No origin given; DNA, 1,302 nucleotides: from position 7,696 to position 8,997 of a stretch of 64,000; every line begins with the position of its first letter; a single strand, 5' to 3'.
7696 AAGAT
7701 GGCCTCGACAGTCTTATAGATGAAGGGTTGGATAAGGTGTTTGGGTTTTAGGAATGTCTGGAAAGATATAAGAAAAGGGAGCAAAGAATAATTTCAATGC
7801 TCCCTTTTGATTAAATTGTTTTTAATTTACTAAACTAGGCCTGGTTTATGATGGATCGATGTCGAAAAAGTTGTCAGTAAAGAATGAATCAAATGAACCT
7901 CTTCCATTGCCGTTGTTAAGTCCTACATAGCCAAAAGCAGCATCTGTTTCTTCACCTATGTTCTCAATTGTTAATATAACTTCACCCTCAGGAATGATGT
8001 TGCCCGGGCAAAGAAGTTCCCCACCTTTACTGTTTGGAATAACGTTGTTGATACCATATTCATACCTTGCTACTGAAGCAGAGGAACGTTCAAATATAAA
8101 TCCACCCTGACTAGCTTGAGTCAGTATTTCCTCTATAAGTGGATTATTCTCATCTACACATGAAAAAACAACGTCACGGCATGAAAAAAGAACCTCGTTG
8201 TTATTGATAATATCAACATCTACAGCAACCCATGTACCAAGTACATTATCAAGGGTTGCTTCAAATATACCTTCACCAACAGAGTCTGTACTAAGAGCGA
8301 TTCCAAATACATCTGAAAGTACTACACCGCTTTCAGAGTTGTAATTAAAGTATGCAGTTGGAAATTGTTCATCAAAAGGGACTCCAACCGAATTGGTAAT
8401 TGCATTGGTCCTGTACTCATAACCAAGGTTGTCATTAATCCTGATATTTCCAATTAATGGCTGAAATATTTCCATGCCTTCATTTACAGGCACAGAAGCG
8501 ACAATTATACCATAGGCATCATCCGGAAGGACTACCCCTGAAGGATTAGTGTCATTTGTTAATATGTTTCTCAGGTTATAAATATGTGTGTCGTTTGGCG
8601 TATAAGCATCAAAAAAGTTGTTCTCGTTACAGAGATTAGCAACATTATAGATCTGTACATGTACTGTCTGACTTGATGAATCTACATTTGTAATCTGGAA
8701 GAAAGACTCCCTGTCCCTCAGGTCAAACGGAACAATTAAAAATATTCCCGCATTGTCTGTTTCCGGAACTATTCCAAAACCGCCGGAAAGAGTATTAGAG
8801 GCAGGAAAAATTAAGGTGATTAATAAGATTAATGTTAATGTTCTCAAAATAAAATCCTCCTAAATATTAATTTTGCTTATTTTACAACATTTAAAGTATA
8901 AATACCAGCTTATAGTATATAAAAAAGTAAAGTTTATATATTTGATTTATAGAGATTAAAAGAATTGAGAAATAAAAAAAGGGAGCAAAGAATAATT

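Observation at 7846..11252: Tandem triplet of an unrecognised secreted-protein family (five paralogs in the window)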

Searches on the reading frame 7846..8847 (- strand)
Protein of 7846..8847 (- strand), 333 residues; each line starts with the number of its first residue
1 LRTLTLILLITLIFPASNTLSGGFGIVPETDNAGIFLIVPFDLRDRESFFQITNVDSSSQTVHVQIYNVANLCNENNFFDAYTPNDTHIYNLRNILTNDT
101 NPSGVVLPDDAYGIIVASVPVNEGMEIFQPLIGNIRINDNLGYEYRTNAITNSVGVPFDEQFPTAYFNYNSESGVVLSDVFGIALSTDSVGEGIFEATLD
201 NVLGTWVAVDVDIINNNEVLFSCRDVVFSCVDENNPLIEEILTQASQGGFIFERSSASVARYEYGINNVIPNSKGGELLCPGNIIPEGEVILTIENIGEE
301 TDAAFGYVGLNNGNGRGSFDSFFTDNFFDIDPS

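Call 5: search_protein_families(library=pfam, proteins=[window:7846-8847:-], max_evalue=10)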
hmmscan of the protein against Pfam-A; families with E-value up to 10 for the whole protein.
window:7846-8847:- (333 aa): 1 family
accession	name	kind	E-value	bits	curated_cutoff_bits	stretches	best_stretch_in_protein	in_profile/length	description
PF16239.10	DUF4898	-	0.2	12.2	25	0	55-89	7-41/82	Domain of unknown function (DUF4898)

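Call 6: search_protein_families(library=ncbifam, proteins=[window:7846-8847:-], max_evalue=10)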
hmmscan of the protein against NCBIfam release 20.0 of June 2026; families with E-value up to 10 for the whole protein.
window:7846-8847:- (333 aa): 0 families

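Call 8: find_homologous_proteins(query=A1)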
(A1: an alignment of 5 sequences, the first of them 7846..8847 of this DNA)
Query A1 (5 sequences) (333 aa, profile of the alignment): 1020 proteins with E <= 0.001 among 8000 candidates; the best 120 are listed.
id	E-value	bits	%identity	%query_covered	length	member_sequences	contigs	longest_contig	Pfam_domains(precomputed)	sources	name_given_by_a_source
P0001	8.5e-177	605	72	98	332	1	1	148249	-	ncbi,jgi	-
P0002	3.6e-174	596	100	100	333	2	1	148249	-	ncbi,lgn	-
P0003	2.7e-167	574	66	89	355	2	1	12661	-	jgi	-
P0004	8.3e-167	572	66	89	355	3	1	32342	-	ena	-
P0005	7.3e-160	549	84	99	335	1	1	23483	-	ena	-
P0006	1.5e-155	535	54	91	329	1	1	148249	-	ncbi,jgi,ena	-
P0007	1.5e-153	529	78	98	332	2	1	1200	-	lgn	-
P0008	1.5e-152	525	48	95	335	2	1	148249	-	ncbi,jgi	-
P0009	1.5e-152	525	70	97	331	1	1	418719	-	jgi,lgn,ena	-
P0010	1.8e-151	522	74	98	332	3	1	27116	-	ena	-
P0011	1.8e-150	519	74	98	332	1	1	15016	-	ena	-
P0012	1.5e-149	516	69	98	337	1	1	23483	-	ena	-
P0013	6.3e-149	513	61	97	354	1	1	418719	-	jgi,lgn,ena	-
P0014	1.6e-147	509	68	100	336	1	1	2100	-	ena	-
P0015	2.7e-145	502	61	93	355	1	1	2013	-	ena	-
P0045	1.5e-128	447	53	97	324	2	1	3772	-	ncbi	-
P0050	3.4e-127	442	54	93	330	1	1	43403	-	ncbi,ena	-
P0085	5.8e-122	425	52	97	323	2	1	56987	-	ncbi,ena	-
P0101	9.7e-121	421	48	98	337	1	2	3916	-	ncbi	-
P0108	1.8e-120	420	52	99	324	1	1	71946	-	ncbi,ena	-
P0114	4.3e-120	419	51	94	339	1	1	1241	-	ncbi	-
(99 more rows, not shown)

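Call 9: search_solved_structures(query=A1, max_evalue=10)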
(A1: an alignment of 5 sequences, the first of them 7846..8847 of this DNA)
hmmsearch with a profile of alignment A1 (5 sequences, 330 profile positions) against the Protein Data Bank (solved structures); distinct sequences matched with E-value up to 10: 2.
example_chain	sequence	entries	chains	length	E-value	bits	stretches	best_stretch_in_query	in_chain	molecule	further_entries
3uov_A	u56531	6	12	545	1.4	11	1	75-123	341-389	OTEMO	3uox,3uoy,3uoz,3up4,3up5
3dp5_A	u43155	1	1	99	2.1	10.5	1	254-279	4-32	Cytochrome c family protein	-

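Call 13: find_related_loci(query=A1, collection=genome_contigs, flank=5000)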
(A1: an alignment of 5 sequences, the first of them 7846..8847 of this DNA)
Query A1 (333 aa) in genome_contigs; peptide patterns used: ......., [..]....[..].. (x = any residue, [..] = any of these).
205 stretches matched a pattern; 1 encode a relative of the query (tblastn E <= 1e-3); 1 distinct loci.
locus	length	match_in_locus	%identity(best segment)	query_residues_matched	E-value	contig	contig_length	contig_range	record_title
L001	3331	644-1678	49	2-326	1e-92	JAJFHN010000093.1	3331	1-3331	MAG: Hyphomicrobiales bacterium isolate OFTM156 OFTM156_92, whole genome shotgun sequence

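Call 14: find_encoding_contigs(protein=P0002, flank=10000, max_places=4)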
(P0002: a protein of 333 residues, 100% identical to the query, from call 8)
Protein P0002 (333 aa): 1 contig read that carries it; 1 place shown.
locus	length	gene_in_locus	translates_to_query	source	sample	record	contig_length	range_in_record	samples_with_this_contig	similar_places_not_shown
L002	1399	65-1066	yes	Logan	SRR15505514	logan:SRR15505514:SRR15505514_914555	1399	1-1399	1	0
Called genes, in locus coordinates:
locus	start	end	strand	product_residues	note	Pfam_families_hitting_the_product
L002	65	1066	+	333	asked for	-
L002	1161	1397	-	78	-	?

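Call 15: list_cluster_members(proteins=[P0002, P0001, P0006, P0008, P0045, P0050, P0085, P0108, P0101, P0114])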
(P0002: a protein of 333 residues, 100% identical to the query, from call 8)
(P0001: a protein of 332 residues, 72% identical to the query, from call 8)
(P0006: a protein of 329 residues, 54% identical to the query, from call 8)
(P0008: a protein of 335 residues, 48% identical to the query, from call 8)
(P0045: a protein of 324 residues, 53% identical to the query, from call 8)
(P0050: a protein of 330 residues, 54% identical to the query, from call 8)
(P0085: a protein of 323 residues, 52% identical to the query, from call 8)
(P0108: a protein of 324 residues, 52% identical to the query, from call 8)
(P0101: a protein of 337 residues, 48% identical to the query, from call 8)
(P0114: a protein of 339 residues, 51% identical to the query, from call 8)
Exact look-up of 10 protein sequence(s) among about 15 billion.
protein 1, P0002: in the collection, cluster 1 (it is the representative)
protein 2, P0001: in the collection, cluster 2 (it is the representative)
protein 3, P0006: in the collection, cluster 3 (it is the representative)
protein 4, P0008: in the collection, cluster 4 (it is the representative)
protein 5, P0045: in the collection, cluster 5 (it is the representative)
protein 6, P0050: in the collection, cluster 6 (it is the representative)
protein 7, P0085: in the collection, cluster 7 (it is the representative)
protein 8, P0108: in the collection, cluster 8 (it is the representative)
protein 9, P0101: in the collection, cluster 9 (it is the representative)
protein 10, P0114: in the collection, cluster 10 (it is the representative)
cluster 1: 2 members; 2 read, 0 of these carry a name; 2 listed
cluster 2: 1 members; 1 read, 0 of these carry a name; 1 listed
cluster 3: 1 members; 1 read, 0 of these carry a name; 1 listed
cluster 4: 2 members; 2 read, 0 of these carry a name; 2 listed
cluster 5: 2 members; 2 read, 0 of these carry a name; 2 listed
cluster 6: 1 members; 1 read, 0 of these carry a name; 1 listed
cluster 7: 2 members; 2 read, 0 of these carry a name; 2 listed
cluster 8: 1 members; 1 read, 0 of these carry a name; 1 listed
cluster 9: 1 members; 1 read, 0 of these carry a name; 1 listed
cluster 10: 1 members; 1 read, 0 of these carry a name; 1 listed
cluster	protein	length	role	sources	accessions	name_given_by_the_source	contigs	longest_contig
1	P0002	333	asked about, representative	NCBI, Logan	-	-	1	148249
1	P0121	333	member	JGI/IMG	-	-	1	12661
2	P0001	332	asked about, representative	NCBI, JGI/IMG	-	-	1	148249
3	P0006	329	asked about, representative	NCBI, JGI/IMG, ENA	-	-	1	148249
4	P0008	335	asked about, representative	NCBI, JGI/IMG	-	-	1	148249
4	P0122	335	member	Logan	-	-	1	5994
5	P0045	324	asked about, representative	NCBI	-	-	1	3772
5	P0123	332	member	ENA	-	-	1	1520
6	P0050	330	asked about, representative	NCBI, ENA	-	-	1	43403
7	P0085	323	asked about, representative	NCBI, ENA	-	-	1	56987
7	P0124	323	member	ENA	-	-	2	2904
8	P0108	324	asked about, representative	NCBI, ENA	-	-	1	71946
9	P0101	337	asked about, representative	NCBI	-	-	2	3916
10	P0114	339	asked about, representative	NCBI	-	-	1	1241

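Call 24: find_encoding_contigs(protein=P0009, flank=10000, max_places=3)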
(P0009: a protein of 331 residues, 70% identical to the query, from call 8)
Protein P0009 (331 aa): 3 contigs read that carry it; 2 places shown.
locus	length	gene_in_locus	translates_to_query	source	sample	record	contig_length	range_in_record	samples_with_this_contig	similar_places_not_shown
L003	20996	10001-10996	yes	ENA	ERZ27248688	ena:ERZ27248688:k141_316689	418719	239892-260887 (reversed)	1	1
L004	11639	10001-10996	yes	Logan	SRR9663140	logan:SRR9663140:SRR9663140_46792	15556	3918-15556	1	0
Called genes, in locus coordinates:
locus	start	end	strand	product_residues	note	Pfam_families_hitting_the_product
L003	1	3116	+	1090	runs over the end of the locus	PF08450:SGL (faint), PF17170:DUF5128 (faint), PF06739:SBBP (faint), PF06977:SdiA-regulated (faint), PF20067:SSL_N (faint), PF25021:TEN_NHL (faint), PF00058:Ldl_recept_b (faint), PF01436:NHL, +1 more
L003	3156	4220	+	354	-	-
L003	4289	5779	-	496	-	-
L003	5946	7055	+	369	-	PF23657:DUF7151, PF01391:Collagen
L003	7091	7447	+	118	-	-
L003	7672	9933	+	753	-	PF12697:Abhydrolase_6 (faint)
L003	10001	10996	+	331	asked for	-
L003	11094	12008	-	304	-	PF00805:Pentapeptide (faint)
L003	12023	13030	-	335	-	PF13599:Pentapeptide_4 (faint), PF00805:Pentapeptide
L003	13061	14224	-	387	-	-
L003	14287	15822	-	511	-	-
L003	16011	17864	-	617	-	PF07732:Cu-oxidase_3, PF00394:Cu-oxidase, PF07731:Cu-oxidase_2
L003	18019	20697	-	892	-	PF05170:AsmA, PF05359:DUF748, PF13116:YhdP (weak), PF05170:AsmA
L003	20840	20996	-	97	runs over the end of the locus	-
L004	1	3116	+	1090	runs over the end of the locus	PF08450:SGL (faint), PF17170:DUF5128 (faint), PF06739:SBBP (faint), PF06977:SdiA-regulated (faint), PF20067:SSL_N (faint), PF25021:TEN_NHL (faint), PF00058:Ldl_recept_b (faint), PF01436:NHL, +1 more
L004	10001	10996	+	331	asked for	-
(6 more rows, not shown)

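Call 28: predict_structure(alignment_id=A2)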
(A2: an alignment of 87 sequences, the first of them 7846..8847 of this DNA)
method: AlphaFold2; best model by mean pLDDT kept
length: 333 residues; sequences in the alignment: 87
mean_pLDDT: 87.5   pTM: 0.85
mean pLDDT of the five models: 87.5, 85.9, 85.5, 81.9, 81.1
residues with pLDDT >= 90: 221; 70-90: 67; 50-70: 35; < 50: 10
segments of 3 or more residues with pLDDT < 50: 18-26
pLDDT, mean of each block of 10 residues (from residue 1): 89 66 53 91 96 95 97 97 97 97 97 95 74 94 90 63 85 86 91 85 95 96 96 96 84 76 95 90 94 93 92 83 73 50
secondary structure, 60 per line:
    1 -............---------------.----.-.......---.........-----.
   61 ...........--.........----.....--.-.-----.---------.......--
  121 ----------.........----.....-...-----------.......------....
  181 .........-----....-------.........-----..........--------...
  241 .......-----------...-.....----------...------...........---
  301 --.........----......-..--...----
elements in order: H2-13 E36-42 E46-54 E60-68 E74-82 E87-91 E112-118 E131-139 E144-148 E150-152 E164-170 E177-189 E195-198 E206-214 E220-229 H238-247 E259-261 E263-267 E278-280 E287-297 E303-311 E316-321

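Call 30: search_protein_representatives(alignment_id=A2)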
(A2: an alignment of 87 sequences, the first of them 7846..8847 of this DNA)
Query: 87 sequences, 330 profile positions. Proteins with E-value up to 0.001 (for the whole library): 387; up to 1e-10: 247; up to 1e-30: 151. The best 150 are listed.
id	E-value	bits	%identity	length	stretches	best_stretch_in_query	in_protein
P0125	5.9e-136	469.1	-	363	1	3-326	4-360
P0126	8.7e-133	458.7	-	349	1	1-325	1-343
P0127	1.1e-128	445.2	-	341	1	1-326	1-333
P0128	3.0e-127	440.4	-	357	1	4-325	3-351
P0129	1.1e-125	435.4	-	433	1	32-324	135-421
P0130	8.8e-119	412.6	-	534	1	32-326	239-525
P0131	9.8e-119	412.5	-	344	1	1-325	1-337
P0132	2.2e-118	411.3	-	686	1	30-324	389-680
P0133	9.1e-117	406.0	-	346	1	6-325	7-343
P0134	9.1e-115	399.4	-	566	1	5-322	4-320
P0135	1.2e-114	399.0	-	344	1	34-326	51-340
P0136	7.3e-114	396.5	-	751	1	9-324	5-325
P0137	9.2e-112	389.6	-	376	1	19-323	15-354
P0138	2.9e-111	387.9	-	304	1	48-297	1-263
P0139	1.1e-104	366.3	-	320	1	5-320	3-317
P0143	7.4e-97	340.6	-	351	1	7-323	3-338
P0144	3.4e-93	328.5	-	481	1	4-323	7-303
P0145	6.8e-93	327.5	-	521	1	8-327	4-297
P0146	4.3e-92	324.9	-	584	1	5-325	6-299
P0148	1.8e-89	316.3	-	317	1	8-324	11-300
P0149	4.6e-89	314.9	-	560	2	8-238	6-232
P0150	6.9e-89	314.4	-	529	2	5-236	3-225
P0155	2.3e-79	283.1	-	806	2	7-319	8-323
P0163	8.5e-70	251.6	-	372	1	7-323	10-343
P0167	2.2e-68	247.0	-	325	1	7-324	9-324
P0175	5.8e-62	225.9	-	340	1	7-323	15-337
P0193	1.0e-56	208.6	-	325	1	5-321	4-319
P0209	6.4e-51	189.6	-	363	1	3-323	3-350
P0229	1.1e-45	172.4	-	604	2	10-237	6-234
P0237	4.9e-43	163.7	-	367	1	10-321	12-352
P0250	4.2e-38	147.5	-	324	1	7-322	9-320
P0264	1.7e-34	135.6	-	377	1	9-320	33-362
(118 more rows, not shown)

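Call 31: search_protein_families(library=pfam, proteins=[P0129, P0130, P0132, P0134, P0136, P0145, P0146, P0149, P0155, P0229], max_evalue=0.01)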
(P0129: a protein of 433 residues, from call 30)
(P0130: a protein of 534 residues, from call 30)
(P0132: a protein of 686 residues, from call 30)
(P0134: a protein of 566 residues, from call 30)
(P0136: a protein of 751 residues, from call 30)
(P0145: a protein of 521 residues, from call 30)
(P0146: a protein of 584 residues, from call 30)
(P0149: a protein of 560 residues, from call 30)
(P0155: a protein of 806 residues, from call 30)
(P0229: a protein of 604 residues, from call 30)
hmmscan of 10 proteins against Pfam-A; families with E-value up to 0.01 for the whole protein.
P0129 (433 aa): 0 families

P0130 (534 aa): 0 families

P0132 (686 aa): 1 family
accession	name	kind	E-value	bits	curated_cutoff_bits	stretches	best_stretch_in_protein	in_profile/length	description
PF00526.23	Dicty_CTDC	-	0.004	17.4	27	1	277-295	2-20/24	Dictyostelium (slime mold) repeat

P0134 (566 aa): 1 family
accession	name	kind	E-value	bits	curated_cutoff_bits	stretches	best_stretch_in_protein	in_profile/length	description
PF03160.20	Calx-beta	-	1.2e-08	35.5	27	1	459-526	18-82/119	Calx-beta domain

P0136 (751 aa): 3 families
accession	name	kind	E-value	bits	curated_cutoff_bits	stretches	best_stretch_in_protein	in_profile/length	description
PF00561.26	Abhydrolase_1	-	1.8e-05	24.9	25.8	1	417-494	26-94/245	alpha/beta hydrolase fold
PF12697.13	Abhydrolase_6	-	1.9e-05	25.9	26.3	1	383-509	1-100/217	Alpha/beta hydrolase family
PF12146.15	Hydrolase_4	-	0.0013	18.5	27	1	429-497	36-103/239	Serine aminopeptidase, S33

P0145 (521 aa): 0 families

P0146 (584 aa): 2 families
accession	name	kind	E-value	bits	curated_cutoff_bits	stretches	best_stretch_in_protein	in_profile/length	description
PF07588.17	DUF1554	-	2.2e-07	31.2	27.5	1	431-558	4-133/136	Protein of unknown function (DUF1554)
PF06482.17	Endostatin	-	7.8e-05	22.8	29.4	0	526-583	111-166/170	Collagenase NC10 and Endostatin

P0149 (560 aa): 1 family
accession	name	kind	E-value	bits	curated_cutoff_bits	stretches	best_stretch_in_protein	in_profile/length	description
PF13948.11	DUF4215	-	1.2e-06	29.2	27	1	324-361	14-47/47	Domain of unknown function (DUF4215)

P0155 (806 aa): 0 families

P0229 (604 aa): 0 families

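Call 36: fold_search(model_id=the predicted structure, library=pdb)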
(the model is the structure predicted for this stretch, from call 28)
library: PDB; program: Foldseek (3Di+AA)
matches with E <= 10: 1459; with E <= 0.001: 2
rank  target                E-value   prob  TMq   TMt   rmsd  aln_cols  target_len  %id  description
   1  4zlt_A                1.3e-04  0.63  0.18  0.16  19.7       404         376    9  Crystal structure of viral chemokine binding protein R17 in complex with CCL3 (released 2015-11-18)
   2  4zlt_B                2.3e-04  0.60  0.19  0.17  19.7       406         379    9  Crystal structure of viral chemokine binding protein R17 in complex with CCL3 (released 2015-11-18)
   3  4zkq_A                1.2e-03  0.33  0.18  0.16  20.9       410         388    8  Viral chemokine binding protein R17 encoded by rodent gammaherpesvirus Peru ( RHVP) (released 2015-11-18)
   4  9luy                  1.9e-03  0.21  0.13  0.16  19.2       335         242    8  Single-chain Fv antibody of G2 fused with antigen peptide from chicken chromosome 6 C10orf76 homolog (released 2025-06-11)
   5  4ll4_C                2.4e-03  0.18  0.14  0.15  21.9       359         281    8  The structure of the TRX and TXNIP complex (released 2014-02-05)
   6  9kuv_A                2.9e-03  0.11  0.11  0.08  20.5       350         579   10  Mechanistic insights into the versatile stoichiometry and biased signaling of the apelin receptor-arrestin complex (released 2025-09-17)
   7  4hjj_H                5.2e-03  0.20  0.14  0.14  18.2       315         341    8  Structure Reveals Function of the Dual Variable Domain Immunoglobulin (DVD-Ig) Molecule (released 2013-05-08)
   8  9pf9_G                5.8e-03  0.10  0.12  0.11  19.4       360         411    9  X-ray crystal structure of ATX-350-2 Fab bound to Epstein-Barr virus glycoprotein 350 (released 2025-12-24)
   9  5hcc_B                6.8e-03  0.13  0.11  0.07  21.1       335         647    7  Ternary complex of human Complement C5 with Ornithodoros moubata OmCI and Dermacentor andersoni RaCI3. (released 2016-03-30)
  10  9kuw_A                1.1e-02  0.09  0.12  0.09  22.6       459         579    7  Cryo-EM structure of dimeric APJR and two Beta-arrestins complex with small molecules (released 2025-09-17)
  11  5jyl_B                1.2e-02  0.11  0.12  0.15  18.0       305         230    9  Human P-cadherin MEC1 with scFv TSP7 bound (released 2016-12-28)
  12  2gki_B                1.3e-02  0.13  0.13  0.16  19.8       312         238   11  Heavy and light chain variable single domains of an anti-DNA binding antibody hydrolyze both double- and single-strand (released 2006-04-18)
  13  8v8f_B                1.5e-02  0.12  0.13  0.16  18.2       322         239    8  The co-crystal structure of anti-HIV scFv and Utag (released 2024-12-11)
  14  5fhx_H                1.5e-02  0.12  0.12  0.12  19.7       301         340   10  CRYSTAL STRUCTURE OF CODV IN COMPLEX WITH IL4 AT 2.55 Ang. RESOLUTION. (released 2016-03-30)
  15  1nc7_A                1.5e-02  1.00  0.27  0.70   4.0       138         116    9  Crystal Structure of Thermotoga maritima 1070 (released 2003-07-01)
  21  1nc7_B                2.3e-02  1.00  0.28  0.75   2.7       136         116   10  Crystal Structure of Thermotoga maritima 1070 (released 2003-07-01)
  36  1nc7_D                3.9e-02  0.99  0.25  0.63   4.0       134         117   10  Crystal Structure of Thermotoga maritima 1070 (released 2003-07-01)
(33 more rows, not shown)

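Call 40: find_encoding_contigs(protein=P0001, flank=1000, max_places=5)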
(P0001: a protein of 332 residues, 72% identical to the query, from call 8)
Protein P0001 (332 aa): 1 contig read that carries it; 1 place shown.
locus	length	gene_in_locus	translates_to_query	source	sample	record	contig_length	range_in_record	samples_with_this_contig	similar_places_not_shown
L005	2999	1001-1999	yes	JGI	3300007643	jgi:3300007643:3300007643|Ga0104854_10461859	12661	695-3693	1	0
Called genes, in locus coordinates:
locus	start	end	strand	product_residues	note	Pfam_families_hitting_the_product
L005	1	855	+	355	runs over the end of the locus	-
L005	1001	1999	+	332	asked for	-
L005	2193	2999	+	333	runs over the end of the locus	-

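Call 41: find_encoding_contigs(protein=P0108, flank=10000, max_places=4)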
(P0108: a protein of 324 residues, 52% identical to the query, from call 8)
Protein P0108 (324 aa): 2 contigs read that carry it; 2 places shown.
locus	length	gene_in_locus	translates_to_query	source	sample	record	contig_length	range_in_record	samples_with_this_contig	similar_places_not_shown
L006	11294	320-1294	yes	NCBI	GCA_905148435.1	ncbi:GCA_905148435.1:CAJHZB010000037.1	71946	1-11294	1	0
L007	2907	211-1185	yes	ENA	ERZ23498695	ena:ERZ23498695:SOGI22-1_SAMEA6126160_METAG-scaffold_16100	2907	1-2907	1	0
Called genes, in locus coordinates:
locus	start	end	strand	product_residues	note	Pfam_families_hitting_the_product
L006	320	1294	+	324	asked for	-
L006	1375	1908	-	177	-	PF13618:Gluconate_2-dh3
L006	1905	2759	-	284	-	PF13145:Rotamase_2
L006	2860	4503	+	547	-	PF13450:NAD_binding_8 (faint), PF00732:GMC_oxred_N, PF05199:GMC_oxred_C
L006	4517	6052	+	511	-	PF01839:FG-GAP (faint), PF13517:FG-GAP_3, PF07593:UnbV_ASPIC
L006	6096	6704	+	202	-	PF02517:Rce1-like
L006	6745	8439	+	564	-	PF00795:CN_hydrolase, PF02540:NAD_synthase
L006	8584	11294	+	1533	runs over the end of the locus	PF00310:GATase_2, PF04898:Glu_syn_central, PF01645:Glu_synthase, PF01493:GXGXG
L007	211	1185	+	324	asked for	-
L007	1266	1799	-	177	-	PF13618:Gluconate_2-dh3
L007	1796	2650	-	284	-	PF13145:Rotamase_2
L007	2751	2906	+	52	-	?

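Call 44: find_related_loci(query=A2, collection=metagenome_contigs, flank=10000)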
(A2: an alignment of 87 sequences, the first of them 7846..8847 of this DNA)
Query A2 (333 aa) in metagenome_contigs; peptide patterns used: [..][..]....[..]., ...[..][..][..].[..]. (x = any residue, [..] = any of these).
340 stretches matched a pattern; 173 encode a relative of the query (tblastn E <= 1e-3); the best 80 are kept; 72 distinct loci.
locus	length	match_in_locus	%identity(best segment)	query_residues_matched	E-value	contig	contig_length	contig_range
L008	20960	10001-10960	70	1-323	1e-132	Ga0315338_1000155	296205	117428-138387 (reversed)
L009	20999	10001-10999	59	1-326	4e-117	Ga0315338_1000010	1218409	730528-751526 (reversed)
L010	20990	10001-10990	55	15-326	6e-110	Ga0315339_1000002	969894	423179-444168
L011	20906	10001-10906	60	29-328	4e-107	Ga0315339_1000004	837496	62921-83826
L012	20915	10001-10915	56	18-332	1e-100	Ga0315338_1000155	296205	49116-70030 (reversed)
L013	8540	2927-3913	53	2-328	3e-95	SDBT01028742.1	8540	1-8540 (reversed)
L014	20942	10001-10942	54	7-323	7e-92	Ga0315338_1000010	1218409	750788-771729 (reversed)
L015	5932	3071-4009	52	1-323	1e-91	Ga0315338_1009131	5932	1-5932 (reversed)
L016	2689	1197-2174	52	2-326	9e-94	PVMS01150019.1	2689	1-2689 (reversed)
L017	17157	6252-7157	53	15-326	4e-91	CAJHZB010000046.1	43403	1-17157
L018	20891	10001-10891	52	25-326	5e-91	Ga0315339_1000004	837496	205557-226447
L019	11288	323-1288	52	1-331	8e-90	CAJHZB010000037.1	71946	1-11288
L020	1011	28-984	51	2-326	4e-98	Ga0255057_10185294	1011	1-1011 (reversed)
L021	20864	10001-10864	56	25-322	1e-89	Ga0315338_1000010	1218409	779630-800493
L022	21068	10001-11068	50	1-327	1e-89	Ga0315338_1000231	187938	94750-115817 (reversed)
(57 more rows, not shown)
